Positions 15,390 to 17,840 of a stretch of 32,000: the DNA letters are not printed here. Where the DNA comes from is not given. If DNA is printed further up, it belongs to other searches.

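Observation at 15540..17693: EF-2 paralog with intact GTPase motifs but no diphthamide loop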

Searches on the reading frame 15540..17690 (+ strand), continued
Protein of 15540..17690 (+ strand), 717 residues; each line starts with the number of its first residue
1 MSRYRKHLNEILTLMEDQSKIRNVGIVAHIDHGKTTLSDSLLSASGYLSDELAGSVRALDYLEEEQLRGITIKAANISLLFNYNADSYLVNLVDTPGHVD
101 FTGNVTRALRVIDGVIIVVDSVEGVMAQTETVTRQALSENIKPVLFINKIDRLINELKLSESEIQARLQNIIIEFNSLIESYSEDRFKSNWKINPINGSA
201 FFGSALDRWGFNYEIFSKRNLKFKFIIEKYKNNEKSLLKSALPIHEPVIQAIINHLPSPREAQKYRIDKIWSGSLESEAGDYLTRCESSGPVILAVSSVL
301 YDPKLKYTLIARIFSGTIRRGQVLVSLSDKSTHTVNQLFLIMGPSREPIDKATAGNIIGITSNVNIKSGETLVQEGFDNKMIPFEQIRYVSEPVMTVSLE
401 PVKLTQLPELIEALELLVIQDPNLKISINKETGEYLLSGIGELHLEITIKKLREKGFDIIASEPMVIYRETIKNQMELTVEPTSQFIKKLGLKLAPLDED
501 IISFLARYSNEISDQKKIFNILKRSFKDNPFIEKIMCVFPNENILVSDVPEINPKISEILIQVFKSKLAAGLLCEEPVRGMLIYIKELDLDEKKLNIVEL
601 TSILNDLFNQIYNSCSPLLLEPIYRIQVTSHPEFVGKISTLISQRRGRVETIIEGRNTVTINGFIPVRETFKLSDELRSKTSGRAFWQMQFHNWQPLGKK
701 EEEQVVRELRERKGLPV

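Call 45: find_encoding_contigs(protein=P0007, flank=6000, max_places=3)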
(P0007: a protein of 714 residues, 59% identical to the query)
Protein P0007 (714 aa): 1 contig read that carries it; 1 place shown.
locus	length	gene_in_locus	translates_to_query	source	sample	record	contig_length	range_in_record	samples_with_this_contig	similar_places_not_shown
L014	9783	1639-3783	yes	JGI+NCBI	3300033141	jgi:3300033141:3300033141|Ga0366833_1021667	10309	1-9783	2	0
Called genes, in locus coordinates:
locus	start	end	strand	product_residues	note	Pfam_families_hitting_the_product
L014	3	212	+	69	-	PF02598:Methyltrn_RNA_3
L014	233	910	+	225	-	PF01569:PAP2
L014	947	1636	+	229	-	PF02732:ERCC4, PF12826:HHH_2, PF14520:HHH_5 (weak)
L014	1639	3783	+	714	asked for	PF00009:GTP_EFTU, PF22042:EF-G_D2, PF03144:GTP_EFTU_D2, PF14492:EFG_III, PF00679:EFG_C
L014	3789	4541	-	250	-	PF00899:ThiF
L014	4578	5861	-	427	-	-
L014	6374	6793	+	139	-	PF01325:Fe_dep_repress, PF02742:Fe_dep_repr_C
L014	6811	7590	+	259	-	PF02535:Zip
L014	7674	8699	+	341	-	PF20097:DUF6487 (faint)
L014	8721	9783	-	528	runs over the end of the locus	PF01850:PIN, PF00437:T2SSE (weak)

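Call 49: predict_structure(alignment_id=A1)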
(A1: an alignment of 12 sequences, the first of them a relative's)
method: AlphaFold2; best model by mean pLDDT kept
length: 717 residues; sequences in the alignment: 12
mean_pLDDT: 67.5   pTM: 0.49
mean pLDDT of the five models: 67.5, 65.9, 65.4, 63.1, 55.2
residues with pLDDT >= 90: 58; 70-90: 337; 50-70: 159; < 50: 163
segments of 3 or more residues with pLDDT < 50: 1-79, 91-112, 341-346, 386-395, 419-424, 429-433, 439-444, 628-630, 670-690
pLDDT, mean of each block of 10 residues (from residue 1): 34 42 32 42 39 28 27 38 55 40 30 63 64 61 81 86 90 87 77 84 79 86 88 84 77 72 69 77 84 75 61 83 85 80 53 69 64 85 49 49 76 61 50 52 51 70 62 93 82 91 75 69 81 86 87 84 87 80 92 80 89 89 60 62 72 66 63 31 30 77 77 64
secondary structure, 60 per line:
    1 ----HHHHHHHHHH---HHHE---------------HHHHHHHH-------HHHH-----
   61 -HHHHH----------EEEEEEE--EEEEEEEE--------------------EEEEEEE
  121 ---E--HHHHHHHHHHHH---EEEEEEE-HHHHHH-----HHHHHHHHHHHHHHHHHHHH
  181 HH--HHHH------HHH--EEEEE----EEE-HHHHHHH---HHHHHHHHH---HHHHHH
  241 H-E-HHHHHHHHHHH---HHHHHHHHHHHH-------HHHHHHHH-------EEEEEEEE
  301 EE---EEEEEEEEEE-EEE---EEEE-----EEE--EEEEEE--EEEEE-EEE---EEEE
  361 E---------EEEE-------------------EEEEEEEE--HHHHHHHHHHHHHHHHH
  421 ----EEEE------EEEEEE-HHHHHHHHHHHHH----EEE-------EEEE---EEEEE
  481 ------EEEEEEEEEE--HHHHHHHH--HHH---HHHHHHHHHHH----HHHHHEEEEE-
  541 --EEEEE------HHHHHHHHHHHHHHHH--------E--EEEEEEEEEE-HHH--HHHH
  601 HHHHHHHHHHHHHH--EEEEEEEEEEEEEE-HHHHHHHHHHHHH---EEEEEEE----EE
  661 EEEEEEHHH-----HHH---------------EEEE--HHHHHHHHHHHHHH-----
elements in order (helices of 4 or more, strands of 3 or more residues): H5-14 H37-44 H52-55 H62-66 E77-83 E86-93 E114-120 H127-138 E142-148 H150-155 H161-182 H185-188 E200-204 E209-211 H213-219 H223-231 H235-241 H245-255 H259-270 H278-285 E293-302 E306-315 E317-319 E323-326 E332-334 E337-342 E345-349 E351-353 E357-361 E371-374 E394-401 H404-420 E425-428 E435-440 H442-454 E459-461 E469-472 E476-480 E487-496 H499-506 H515-525 H530-534 E535-539 E543-547 H554-569 E581-590 H597-614 E617-630 H632-644 E648-654 E659-666 E693-696 H699-712

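Call 57: list_cluster_members(proteins=[P0365, P0404, P0405, P0401, P0402, P0385, P0399, P0316, P0408, P0355])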
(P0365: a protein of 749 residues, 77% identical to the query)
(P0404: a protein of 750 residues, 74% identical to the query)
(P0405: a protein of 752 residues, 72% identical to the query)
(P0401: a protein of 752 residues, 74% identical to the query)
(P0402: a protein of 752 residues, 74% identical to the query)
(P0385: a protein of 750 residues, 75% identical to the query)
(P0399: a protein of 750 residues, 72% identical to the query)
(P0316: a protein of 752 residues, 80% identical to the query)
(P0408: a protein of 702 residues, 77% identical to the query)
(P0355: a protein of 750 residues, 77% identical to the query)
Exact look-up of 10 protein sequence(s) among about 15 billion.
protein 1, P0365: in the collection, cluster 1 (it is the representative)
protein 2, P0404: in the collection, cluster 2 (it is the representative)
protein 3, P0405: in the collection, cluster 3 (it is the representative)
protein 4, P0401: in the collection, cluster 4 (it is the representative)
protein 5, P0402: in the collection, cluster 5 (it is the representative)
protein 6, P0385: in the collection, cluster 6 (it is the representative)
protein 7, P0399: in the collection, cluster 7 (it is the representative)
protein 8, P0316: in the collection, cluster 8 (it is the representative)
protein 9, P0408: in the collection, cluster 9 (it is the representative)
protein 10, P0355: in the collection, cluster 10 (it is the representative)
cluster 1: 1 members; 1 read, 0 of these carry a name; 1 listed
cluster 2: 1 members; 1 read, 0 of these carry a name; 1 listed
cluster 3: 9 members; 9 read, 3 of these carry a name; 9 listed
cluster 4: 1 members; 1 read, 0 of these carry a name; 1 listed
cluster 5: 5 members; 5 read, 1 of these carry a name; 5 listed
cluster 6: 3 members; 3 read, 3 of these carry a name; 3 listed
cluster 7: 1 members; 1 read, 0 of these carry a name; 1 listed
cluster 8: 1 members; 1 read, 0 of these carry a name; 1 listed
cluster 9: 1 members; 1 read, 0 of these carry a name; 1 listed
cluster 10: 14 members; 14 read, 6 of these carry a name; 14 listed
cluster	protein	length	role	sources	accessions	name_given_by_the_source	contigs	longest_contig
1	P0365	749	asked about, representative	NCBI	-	-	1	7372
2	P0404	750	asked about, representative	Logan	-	-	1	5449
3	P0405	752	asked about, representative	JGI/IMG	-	elongation factor 2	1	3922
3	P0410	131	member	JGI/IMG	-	elongation factor 2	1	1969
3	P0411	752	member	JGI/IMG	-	elongation factor 2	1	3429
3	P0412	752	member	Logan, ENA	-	-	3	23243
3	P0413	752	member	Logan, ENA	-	-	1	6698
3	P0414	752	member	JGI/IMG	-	-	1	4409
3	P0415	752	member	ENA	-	-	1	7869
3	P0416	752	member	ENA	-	-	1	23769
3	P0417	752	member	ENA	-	-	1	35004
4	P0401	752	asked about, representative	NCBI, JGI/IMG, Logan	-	-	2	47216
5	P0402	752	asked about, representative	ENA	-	-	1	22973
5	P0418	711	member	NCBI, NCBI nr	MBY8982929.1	MAG: elongation factor EF-2, partial [Candidatus Lokiarchaeota archaeon] | elongation factor EF-2 [Candidatus Lokiarchaeota archaeon]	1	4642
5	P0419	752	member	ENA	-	-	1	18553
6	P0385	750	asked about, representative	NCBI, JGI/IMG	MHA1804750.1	MAG: GTP-binding protein [Promethearchaeota archaeon]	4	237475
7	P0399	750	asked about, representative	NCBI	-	-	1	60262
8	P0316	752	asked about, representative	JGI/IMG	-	-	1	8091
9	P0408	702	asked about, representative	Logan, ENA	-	-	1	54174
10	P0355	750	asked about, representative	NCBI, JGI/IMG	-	-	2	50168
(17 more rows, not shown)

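Call 58: find_encoding_contigs(protein=P0365, flank=5000, max_places=2)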
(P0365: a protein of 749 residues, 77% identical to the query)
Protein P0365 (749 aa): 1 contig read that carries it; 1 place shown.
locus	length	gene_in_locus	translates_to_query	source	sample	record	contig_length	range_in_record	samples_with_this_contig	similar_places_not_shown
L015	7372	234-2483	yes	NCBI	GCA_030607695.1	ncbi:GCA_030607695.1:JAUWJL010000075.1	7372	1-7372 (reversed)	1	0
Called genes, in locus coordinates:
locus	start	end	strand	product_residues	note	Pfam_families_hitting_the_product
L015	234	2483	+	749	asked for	PF00009:GTP_EFTU, PF14492:EFG_III, PF03764:EFG_IV, PF00679:EFG_C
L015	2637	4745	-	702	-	PF24708:Lip_C, PF18884:TSP3_bac (weak)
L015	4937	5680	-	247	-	PF00702:Hydrolase, PF13419:HAD_2, PF13242:Hydrolase_like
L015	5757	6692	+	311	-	-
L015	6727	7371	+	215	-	?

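Call 59: find_encoding_contigs(protein=P0399, flank=5000, max_places=2)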
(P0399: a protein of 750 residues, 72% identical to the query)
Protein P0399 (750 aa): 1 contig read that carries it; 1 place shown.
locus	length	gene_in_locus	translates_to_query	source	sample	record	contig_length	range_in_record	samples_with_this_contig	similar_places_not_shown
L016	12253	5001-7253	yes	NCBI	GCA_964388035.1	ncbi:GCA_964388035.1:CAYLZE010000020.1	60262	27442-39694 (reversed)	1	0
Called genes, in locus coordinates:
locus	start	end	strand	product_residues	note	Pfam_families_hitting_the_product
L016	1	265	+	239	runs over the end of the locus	-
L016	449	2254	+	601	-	PF00009:GTP_EFTU, PF01926:MMR_HSR1 (weak), PF03144:GTP_EFTU_D2 (faint), PF11987:IF-2, PF14578:GTP_EFTU_D4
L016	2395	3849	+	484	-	PF09249:tRNA_NucTransf2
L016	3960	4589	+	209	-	PF02607:B12-binding_2, PF02310:B12-binding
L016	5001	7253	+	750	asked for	PF00009:GTP_EFTU, PF14492:EFG_III, PF03764:EFG_IV, PF00679:EFG_C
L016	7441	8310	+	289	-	-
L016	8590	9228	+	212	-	PF01926:MMR_HSR1, PF02421:FeoB_N (faint)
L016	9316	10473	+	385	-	PF12146:Hydrolase_4 (weak), PF00561:Abhydrolase_1 (weak)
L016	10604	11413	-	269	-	-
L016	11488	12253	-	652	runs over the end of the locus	-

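Call 72: list_cluster_members(proteins=[P0334, P0299, P0306, P0313, P0381, P0387, P0314, P0380, P0356, P0343])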
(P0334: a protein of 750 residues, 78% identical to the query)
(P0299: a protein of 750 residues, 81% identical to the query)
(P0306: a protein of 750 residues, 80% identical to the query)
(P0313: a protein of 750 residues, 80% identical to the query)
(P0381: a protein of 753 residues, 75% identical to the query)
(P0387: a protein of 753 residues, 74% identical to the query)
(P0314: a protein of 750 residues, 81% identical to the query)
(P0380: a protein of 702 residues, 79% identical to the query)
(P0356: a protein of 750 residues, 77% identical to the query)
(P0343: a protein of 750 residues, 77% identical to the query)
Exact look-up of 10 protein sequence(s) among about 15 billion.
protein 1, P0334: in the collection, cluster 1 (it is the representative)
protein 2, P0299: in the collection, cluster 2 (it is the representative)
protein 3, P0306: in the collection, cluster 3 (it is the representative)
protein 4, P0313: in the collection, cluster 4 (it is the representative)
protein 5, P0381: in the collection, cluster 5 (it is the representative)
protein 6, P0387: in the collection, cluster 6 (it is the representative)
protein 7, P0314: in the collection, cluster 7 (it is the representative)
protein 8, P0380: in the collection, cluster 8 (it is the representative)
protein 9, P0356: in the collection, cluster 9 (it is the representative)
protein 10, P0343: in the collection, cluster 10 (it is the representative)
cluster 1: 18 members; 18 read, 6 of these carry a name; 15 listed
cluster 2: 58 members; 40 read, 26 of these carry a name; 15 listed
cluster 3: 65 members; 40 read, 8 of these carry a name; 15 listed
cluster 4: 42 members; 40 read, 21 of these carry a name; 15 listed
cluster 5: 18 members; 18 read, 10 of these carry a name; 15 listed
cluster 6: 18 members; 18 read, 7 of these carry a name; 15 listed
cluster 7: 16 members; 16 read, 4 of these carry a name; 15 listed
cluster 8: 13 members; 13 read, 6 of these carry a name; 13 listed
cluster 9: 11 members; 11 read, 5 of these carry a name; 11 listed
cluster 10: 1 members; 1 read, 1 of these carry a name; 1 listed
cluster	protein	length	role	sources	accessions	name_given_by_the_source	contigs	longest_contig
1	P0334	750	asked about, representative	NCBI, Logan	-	-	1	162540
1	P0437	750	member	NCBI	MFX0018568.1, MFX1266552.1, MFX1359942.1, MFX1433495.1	MAG: GTP-binding protein [Promethearchaeota archaeon]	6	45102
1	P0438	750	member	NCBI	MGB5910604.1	MAG: GTP-binding protein [Promethearchaeia archaeon]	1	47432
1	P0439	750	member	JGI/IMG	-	elongation factor 2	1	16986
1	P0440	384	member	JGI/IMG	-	elongation factor 2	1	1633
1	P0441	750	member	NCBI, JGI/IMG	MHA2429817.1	MAG: GTP-binding protein [Promethearchaeota archaeon] | elongation factor 2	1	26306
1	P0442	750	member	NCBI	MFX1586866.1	MAG: GTP-binding protein [Promethearchaeota archaeon]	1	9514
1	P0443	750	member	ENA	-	-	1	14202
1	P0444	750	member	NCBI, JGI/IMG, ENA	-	-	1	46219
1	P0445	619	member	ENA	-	-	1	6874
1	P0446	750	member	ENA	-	-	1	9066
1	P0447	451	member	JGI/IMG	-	-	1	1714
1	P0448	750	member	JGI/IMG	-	-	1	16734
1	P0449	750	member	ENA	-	-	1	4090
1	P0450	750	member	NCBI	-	-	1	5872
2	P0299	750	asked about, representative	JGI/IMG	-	elongation factor 2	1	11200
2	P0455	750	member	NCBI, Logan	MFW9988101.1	MAG: GTP-binding protein [Candidatus Odinarchaeota archaeon]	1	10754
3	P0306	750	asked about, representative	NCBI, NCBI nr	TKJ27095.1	MAG: elongation factor EF-2 [Promethearchaeota archaeon Loki_b31] | MAG: elongation factor EF-2 [Candidatus Lokiarchaeota archaeon Loki_b31]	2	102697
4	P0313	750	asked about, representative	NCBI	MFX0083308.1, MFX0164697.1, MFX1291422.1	MAG: GTP-binding protein [Candidatus Hodarchaeota archaeon]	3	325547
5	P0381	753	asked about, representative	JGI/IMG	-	elongation factor 2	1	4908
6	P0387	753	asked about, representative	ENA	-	-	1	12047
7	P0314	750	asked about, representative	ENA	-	-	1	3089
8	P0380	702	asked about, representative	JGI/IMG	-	elongation factor 2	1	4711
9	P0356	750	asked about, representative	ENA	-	-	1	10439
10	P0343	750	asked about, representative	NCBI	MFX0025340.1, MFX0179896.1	MAG: GTP-binding protein [Candidatus Hermodarchaeota archaeon]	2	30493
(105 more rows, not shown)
